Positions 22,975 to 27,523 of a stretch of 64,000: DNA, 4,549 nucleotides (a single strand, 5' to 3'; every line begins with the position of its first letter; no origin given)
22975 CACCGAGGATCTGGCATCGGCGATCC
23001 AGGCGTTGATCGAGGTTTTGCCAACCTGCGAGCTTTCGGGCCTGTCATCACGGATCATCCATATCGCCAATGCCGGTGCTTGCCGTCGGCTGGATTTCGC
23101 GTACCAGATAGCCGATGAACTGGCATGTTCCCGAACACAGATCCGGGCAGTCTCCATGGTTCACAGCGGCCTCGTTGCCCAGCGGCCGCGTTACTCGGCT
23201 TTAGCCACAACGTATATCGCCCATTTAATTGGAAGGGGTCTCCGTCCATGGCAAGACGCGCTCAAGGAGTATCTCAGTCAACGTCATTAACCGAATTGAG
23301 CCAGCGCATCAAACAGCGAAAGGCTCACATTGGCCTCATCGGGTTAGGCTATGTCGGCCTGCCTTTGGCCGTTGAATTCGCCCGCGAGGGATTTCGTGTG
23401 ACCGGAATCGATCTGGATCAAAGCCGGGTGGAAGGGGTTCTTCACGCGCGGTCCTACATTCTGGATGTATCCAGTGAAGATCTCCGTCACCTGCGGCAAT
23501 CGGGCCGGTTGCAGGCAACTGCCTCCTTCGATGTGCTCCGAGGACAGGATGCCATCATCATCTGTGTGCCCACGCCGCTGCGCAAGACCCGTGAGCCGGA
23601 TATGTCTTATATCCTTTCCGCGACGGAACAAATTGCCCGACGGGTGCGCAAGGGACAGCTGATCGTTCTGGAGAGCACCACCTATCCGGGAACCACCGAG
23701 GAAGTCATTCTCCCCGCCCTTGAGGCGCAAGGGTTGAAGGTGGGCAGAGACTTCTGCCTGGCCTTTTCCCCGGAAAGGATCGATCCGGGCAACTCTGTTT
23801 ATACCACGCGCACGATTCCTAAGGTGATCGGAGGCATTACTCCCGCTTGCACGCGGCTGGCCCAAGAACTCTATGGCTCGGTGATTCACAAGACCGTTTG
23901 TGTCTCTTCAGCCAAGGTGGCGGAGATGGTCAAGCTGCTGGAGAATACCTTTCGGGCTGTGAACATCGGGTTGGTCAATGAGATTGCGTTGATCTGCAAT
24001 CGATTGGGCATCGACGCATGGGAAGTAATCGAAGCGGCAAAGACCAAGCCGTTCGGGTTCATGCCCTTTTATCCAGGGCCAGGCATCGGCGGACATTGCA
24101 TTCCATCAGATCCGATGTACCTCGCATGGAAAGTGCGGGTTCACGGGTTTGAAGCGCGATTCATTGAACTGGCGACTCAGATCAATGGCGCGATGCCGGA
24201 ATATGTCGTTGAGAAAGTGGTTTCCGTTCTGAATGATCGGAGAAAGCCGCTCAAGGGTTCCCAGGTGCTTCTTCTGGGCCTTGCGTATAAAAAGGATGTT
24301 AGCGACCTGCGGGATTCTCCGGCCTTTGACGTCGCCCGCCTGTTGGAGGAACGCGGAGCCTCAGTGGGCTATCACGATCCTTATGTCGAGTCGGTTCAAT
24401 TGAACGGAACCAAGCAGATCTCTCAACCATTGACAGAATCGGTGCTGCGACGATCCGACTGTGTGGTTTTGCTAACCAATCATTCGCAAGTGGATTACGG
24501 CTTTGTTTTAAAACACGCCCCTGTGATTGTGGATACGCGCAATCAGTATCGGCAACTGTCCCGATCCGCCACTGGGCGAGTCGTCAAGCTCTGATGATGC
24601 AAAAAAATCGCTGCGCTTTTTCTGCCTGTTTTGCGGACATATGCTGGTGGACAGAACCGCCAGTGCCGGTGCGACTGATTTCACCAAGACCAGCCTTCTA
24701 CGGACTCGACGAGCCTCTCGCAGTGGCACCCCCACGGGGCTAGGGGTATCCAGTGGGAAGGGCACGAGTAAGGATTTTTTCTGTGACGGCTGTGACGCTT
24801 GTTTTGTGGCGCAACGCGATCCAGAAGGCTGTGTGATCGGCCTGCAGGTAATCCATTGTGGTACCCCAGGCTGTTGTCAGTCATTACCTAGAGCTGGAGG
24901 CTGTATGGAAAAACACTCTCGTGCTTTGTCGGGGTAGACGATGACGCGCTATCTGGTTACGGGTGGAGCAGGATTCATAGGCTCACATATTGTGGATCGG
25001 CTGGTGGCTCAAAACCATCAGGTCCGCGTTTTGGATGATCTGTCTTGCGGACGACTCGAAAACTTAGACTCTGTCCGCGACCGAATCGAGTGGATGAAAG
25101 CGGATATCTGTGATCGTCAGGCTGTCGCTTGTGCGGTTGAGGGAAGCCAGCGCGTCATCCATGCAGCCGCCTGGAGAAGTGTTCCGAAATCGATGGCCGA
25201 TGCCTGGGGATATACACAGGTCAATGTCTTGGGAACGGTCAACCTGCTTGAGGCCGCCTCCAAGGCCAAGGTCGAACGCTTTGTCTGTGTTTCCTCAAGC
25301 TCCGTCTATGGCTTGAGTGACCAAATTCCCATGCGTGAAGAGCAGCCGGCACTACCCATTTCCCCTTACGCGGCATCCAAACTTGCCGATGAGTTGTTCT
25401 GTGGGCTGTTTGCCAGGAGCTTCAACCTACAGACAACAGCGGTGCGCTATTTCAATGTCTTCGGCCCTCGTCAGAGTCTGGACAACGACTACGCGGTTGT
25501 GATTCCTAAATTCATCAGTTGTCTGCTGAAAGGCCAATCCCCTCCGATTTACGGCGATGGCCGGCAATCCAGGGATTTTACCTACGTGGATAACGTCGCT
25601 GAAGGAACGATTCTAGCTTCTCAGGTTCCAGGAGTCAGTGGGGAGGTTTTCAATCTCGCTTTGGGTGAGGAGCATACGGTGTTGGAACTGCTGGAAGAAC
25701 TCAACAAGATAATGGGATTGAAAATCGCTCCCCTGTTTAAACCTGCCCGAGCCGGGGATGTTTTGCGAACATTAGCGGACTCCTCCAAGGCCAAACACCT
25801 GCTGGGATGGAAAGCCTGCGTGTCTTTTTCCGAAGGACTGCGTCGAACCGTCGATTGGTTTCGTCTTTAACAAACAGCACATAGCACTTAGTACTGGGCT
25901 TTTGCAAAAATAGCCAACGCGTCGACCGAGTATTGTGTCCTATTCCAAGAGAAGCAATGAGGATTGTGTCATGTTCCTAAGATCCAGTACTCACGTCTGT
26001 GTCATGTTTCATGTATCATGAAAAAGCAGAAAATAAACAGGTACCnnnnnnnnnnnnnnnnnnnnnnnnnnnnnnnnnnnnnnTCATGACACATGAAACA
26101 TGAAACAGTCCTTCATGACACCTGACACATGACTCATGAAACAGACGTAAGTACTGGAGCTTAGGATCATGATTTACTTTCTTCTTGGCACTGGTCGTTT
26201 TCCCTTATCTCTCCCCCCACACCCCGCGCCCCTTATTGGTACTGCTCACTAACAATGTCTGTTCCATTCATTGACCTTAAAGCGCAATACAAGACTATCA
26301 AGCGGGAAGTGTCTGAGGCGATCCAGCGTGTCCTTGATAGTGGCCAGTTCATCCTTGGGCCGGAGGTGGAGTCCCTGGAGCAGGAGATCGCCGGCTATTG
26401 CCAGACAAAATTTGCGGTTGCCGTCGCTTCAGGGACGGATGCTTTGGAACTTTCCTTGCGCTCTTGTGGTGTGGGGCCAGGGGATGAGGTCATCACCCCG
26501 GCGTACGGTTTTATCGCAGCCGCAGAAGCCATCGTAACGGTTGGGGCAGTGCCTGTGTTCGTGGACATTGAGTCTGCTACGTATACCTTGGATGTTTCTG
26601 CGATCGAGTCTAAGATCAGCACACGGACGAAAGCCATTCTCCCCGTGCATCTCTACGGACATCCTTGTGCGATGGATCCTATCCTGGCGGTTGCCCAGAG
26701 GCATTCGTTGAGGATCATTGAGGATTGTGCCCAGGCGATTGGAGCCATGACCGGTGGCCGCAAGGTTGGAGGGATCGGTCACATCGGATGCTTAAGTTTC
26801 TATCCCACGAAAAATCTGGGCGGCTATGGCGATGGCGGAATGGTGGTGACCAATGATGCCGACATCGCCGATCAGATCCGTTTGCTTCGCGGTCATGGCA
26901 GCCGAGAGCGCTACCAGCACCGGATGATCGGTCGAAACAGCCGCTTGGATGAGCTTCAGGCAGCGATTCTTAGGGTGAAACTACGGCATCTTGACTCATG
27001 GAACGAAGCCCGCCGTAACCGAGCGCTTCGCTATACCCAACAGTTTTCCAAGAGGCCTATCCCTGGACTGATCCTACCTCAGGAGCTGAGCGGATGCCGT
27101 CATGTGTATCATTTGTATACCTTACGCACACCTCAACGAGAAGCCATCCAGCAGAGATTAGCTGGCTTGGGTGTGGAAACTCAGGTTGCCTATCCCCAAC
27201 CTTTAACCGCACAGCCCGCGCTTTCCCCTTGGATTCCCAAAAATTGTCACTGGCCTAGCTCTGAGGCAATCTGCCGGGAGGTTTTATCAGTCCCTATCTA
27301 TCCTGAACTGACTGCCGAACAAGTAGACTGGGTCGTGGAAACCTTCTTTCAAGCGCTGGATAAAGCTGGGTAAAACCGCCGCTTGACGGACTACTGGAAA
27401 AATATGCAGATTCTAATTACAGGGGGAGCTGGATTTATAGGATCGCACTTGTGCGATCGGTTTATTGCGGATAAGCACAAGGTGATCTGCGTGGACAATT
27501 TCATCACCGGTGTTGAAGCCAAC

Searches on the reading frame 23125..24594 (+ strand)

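Call 7: search_protein_families(library=pfam, proteins=[window:23125-24594:+])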
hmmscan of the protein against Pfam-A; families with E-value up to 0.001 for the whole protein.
window:23125-24594:+ (489 aa): 5 families
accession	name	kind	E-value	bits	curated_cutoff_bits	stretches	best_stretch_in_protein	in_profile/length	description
PF03721.20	UDPG_MGDP_dh_N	-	4.4e-45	154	27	1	68-248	2-186/187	UDP-glucose/GDP-mannose dehydrogenase family, NAD binding domain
PF00984.24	UDPG_MGDP_dh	-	3.3e-33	114.1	25.4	1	265-354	2-92/94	UDP-glucose/GDP-mannose dehydrogenase family, central domain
PF03720.21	UDPG_MGDP_dh_C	-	8.6e-23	81.1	30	1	382-476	1-102/103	UDP-glucose/GDP-mannose dehydrogenase family, UDP binding domain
PF03446.21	NAD_binding_2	-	1.3e-09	38.7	21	1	69-202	2-110/161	NAD binding domain of 6-phosphogluconate dehydrogenase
PF02826.25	2-Hacid_dh_C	-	0.00024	21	25.1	0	402-456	50-104/178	D-isomer specific 2-hydroxyacid dehydrogenase, NAD binding domain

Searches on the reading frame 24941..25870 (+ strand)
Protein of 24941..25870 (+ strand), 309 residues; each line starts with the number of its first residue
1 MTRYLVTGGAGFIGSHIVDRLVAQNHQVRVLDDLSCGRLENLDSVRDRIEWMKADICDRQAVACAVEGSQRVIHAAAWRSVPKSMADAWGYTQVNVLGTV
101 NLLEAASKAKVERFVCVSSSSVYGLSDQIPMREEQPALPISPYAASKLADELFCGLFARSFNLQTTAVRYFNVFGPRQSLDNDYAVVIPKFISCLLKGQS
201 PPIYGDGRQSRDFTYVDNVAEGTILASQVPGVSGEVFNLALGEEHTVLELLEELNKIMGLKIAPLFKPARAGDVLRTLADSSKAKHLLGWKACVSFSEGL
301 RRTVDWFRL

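Call 7: search_protein_families(library=pfam, proteins=[window:24941-25870:+])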
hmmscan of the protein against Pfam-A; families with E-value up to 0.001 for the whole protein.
window:24941-25870:+ (309 aa): 10 families
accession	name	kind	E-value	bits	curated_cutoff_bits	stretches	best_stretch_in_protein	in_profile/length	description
PF16363.11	GDP_Man_Dehyd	-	8.8e-62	209.9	27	1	5-303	1-332/332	GDP-mannose 4,6 dehydratase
PF01370.27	Epimerase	-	2.2e-58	197.9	20.9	1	5-240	2-240/240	NAD dependent epimerase/dehydratase family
PF01073.25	3Beta_HSD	-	1.5e-31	109.9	22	1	5-228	1-230/280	3-beta hydroxysteroid dehydrogenase/isomerase family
PF02719.21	Polysacc_synt_2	-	4.8e-22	78.9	20.2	1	5-262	2-251/293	Polysaccharide biosynthesis protein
PF13460.12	NAD_binding_10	-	1.3e-14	55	27.2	1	8-133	1-113/184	NAD(P)H-binding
PF04321.23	RmlD_sub_bind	-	1.6e-13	50.9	27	1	3-175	2-153/287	RmlD substrate binding domain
PF07993.18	NAD_binding_4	-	4.1e-13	49.5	20.1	1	6-221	1-256/258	Male sterility protein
PF08659.16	KR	-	1.2e-07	32.3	22.6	1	3-124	2-142/180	KR domain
PF05368.20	NmrA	-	2e-07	31.3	27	1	5-116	6-104/298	NmrA-like family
PF00106.31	adh_short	-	5e-05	23.3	26.6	1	5-153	4-159/195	short chain dehydrogenase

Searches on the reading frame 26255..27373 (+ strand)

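Call 7: search_protein_families(library=pfam, proteins=[window:26255-27373:+])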
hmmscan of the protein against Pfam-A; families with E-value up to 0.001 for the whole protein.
window:26255-27373:+ (372 aa): 1 family
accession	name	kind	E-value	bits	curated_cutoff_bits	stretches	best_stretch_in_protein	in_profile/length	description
PF01041.23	DegT_DnrJ_EryC1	-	2.5e-119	399.2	19.8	1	15-364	3-359/360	DegT/DnrJ/EryC1/StrS aminotransferase family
